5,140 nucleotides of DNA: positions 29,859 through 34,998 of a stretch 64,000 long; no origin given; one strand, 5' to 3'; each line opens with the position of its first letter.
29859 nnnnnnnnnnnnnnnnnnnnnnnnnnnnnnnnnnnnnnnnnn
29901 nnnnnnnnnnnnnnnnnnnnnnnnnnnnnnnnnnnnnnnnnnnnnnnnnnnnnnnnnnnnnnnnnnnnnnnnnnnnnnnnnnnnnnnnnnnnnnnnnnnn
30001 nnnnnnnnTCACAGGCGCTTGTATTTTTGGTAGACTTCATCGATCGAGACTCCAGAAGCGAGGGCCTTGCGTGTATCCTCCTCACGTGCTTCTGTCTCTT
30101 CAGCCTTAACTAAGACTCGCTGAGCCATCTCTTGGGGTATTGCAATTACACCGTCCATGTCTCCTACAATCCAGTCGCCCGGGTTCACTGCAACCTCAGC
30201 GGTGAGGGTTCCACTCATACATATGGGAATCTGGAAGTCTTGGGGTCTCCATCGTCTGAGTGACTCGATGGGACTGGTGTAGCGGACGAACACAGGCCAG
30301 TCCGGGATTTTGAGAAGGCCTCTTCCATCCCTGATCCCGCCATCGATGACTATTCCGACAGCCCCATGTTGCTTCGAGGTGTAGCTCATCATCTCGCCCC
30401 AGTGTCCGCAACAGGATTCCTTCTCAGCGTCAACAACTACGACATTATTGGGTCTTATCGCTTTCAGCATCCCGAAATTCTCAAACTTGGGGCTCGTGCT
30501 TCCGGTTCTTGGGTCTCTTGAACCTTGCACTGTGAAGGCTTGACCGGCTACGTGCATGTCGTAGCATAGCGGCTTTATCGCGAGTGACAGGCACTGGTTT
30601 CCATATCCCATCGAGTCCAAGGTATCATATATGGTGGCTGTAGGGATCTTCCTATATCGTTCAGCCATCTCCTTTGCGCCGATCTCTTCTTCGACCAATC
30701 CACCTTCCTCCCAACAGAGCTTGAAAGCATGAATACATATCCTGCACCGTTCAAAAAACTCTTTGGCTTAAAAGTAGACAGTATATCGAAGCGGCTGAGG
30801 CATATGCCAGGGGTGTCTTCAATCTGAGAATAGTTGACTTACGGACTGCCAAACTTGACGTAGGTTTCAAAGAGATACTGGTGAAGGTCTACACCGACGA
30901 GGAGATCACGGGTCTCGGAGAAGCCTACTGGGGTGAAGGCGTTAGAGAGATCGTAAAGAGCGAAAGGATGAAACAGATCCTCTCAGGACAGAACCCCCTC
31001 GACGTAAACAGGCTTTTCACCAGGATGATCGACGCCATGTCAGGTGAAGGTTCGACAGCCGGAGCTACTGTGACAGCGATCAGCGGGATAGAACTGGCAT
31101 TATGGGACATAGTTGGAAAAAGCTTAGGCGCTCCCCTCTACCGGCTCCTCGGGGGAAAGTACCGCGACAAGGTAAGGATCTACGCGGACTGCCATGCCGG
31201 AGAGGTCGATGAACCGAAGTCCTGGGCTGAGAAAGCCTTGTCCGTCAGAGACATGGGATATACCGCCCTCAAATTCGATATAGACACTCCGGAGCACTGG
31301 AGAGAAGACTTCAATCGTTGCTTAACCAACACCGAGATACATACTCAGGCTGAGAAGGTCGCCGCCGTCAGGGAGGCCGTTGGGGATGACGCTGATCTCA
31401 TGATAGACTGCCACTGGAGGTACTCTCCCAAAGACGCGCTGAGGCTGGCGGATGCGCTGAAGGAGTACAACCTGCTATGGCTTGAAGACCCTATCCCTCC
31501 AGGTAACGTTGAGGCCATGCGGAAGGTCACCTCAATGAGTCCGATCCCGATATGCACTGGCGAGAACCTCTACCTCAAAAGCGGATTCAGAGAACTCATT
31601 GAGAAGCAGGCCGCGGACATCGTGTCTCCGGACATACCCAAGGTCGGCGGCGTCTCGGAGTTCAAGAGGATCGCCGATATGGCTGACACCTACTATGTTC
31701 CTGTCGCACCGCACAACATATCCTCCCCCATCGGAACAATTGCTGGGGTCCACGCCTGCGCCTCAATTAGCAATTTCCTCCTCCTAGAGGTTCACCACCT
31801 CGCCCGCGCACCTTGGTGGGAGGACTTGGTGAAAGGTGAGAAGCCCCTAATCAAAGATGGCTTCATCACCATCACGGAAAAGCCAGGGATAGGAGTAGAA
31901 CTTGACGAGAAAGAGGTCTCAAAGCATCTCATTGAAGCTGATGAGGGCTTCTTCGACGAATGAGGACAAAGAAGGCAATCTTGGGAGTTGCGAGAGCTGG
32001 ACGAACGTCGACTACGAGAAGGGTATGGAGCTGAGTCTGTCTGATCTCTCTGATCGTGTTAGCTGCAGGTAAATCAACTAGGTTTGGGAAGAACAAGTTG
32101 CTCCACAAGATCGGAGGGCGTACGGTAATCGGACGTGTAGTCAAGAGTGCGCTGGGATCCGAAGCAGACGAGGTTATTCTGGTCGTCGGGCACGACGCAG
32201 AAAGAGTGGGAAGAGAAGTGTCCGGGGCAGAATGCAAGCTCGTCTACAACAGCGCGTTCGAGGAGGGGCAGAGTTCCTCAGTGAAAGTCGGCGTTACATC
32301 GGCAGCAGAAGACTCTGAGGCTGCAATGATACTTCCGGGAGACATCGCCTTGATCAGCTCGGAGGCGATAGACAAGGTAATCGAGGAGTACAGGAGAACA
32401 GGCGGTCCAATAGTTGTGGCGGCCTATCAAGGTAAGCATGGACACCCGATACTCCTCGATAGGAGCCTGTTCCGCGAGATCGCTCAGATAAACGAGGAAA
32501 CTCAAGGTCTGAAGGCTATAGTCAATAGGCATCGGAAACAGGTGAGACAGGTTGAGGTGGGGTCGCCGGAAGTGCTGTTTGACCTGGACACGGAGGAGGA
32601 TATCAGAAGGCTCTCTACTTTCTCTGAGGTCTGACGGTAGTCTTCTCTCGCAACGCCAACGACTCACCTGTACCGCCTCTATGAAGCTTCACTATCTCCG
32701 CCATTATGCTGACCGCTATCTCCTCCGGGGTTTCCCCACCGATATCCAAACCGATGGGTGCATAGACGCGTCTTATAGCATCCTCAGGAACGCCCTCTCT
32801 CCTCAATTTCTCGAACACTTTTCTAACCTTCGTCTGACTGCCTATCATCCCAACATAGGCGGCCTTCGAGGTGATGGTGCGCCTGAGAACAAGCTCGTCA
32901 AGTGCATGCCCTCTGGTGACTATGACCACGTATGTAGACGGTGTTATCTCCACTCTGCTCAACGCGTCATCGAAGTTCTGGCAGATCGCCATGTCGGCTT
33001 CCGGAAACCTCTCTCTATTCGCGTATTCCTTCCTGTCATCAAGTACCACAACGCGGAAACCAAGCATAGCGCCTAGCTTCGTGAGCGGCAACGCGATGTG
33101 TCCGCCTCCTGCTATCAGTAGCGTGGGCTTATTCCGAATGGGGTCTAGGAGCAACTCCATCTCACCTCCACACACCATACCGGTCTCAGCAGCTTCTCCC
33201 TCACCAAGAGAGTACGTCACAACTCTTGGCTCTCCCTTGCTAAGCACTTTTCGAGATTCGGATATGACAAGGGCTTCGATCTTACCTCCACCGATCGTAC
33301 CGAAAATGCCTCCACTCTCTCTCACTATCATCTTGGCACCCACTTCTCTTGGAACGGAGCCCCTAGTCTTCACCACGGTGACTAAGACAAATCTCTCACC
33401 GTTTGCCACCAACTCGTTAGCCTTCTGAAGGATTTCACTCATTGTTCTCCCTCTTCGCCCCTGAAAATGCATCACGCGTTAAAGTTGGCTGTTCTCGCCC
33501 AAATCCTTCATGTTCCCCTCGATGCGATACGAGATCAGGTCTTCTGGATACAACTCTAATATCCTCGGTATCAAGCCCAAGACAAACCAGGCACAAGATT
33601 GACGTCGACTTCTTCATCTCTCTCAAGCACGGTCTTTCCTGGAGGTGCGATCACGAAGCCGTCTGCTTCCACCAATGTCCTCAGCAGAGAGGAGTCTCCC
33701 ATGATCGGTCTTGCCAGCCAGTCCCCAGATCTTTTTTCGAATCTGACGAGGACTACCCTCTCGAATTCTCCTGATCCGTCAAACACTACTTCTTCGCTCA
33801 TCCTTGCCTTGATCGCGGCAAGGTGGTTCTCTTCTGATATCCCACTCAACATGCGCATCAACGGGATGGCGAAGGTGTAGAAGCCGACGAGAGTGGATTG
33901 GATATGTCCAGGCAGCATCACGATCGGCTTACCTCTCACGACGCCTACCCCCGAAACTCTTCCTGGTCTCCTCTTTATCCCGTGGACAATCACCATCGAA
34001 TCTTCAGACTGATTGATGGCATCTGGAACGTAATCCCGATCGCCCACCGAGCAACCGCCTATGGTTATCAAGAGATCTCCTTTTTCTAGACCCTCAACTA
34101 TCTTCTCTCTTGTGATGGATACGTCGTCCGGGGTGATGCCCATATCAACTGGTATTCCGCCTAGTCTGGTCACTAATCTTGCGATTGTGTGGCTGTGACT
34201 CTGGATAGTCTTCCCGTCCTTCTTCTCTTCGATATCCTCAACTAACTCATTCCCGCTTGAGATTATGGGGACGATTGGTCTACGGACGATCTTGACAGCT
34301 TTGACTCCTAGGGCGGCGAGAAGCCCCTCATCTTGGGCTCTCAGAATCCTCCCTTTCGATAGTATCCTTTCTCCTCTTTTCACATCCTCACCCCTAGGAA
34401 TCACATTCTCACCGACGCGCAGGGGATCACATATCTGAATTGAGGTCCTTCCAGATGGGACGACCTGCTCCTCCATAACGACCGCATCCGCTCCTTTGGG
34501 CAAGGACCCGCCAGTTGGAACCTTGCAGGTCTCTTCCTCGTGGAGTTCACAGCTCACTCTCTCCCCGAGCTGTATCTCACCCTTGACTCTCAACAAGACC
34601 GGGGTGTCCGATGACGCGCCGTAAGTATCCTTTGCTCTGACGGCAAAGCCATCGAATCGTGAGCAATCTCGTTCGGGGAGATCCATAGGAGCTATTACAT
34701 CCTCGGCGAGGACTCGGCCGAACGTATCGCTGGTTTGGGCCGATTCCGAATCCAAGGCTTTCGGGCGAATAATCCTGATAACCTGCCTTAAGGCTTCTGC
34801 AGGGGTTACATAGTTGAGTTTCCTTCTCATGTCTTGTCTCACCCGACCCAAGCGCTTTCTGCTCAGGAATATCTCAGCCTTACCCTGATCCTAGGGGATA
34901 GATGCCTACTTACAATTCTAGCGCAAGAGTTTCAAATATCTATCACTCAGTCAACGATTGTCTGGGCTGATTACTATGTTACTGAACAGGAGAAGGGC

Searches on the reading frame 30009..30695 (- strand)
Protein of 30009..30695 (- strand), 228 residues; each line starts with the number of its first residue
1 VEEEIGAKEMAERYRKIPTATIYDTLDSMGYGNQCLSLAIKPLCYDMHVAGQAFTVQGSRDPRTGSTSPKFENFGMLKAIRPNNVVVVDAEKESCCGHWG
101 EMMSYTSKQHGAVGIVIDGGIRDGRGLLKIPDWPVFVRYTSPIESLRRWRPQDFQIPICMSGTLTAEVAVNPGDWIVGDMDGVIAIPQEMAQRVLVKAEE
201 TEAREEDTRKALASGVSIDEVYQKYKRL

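Call 30: search_protein_families(library=pfam, proteins=[window:30009-30695:-], max_evalue=0.0001)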
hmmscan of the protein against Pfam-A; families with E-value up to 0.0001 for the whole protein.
window:30009-30695:- (228 aa): 1 family
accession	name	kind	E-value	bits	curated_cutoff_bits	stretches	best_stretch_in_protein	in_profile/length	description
PF03737.21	RraA-like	-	5.2e-28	98.6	24.5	1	19-184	1-151/152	Aldolase/RraA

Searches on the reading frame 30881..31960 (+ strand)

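Call 30: search_protein_families(library=pfam, proteins=[window:30881-31960:+], max_evalue=0.0001)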
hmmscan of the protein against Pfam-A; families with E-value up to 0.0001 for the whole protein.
window:30881-31960:+ (360 aa): 2 families
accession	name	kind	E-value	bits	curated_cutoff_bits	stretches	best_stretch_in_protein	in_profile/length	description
PF13378.12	MR_MLE_C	-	1.7e-69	234.4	29.4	1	116-344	3-218/219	Enolase C-terminal domain-like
PF02746.21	MR_MLE_N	-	1e-10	42.3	22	1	2-91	32-117/117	Mandelate racemase / muconate lactonizing enzyme, N-terminal domain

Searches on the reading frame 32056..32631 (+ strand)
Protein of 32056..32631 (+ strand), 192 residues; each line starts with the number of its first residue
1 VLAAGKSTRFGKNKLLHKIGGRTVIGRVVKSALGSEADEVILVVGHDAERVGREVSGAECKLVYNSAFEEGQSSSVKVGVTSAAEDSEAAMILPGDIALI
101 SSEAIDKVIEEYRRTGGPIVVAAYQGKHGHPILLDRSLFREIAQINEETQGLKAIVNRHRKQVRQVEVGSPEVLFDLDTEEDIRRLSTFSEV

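Call 30: search_protein_families(library=pfam, proteins=[window:32056-32631:+], max_evalue=0.0001)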
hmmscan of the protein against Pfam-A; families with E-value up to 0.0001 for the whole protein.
window:32056-32631:+ (192 aa): 3 families
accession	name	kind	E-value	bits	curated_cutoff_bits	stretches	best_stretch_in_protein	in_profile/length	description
PF12804.13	NTP_transf_3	-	3.6e-36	125.2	27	1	2-161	4-158/160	MobA-like NTP transferase domain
PF02348.25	CTP_transf_3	-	4.5e-09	36.9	22.6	1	5-116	8-118/217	Cytidylyltransferase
PF01128.25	IspD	-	5.3e-08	33.3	27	1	3-122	7-128/221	2-C-methyl-D-erythritol 4-phosphate cytidylyltransferase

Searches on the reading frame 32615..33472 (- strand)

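Call 30: search_protein_families(library=pfam, proteins=[window:32615-33472:-], max_evalue=0.0001)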
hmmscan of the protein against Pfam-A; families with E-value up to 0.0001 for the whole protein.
window:32615-33472:- (285 aa): 2 families
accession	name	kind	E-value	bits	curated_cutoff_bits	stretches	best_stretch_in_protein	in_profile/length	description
PF13478.12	XdhC_C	-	6.5e-47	159.6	29.7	1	118-260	1-125/125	XdhC Rossmann domain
PF02625.21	XdhC_CoxI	-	4.1e-25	87.9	24.3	1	22-87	2-67/68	XdhC and CoxI family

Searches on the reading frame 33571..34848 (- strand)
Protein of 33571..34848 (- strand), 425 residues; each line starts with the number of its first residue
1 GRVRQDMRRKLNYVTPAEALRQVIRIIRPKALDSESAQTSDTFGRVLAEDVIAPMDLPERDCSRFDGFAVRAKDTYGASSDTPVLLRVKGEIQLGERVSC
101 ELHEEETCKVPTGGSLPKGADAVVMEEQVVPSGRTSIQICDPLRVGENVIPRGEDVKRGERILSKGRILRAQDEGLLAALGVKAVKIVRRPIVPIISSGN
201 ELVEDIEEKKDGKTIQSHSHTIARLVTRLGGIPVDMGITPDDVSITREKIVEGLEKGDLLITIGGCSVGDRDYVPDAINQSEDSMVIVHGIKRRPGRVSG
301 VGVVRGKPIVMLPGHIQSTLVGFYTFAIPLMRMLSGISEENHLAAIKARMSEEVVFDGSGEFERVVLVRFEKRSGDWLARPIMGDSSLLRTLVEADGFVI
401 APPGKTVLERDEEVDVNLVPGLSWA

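Call 31: search_protein_families(library=pfam, proteins=[window:33571-34848:-], max_evalue=0.0001)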
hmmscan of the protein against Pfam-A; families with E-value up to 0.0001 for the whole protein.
window:33571-34848:- (425 aa): 3 families
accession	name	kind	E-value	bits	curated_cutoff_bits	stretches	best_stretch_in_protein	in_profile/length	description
PF03453.22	MoeA_N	-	6.9e-39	133.5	30.8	1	16-181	3-160/160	MoeA N-terminal region (domain I and II)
PF00994.29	MoCF_biosynth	-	5e-23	81.8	26.6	1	195-332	2-143/144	Probable molybdopterin binding domain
PF03454.20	MoeA_C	-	1.2e-09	38.7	22.1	1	362-418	14-71/72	MoeA C-terminal region (domain IV)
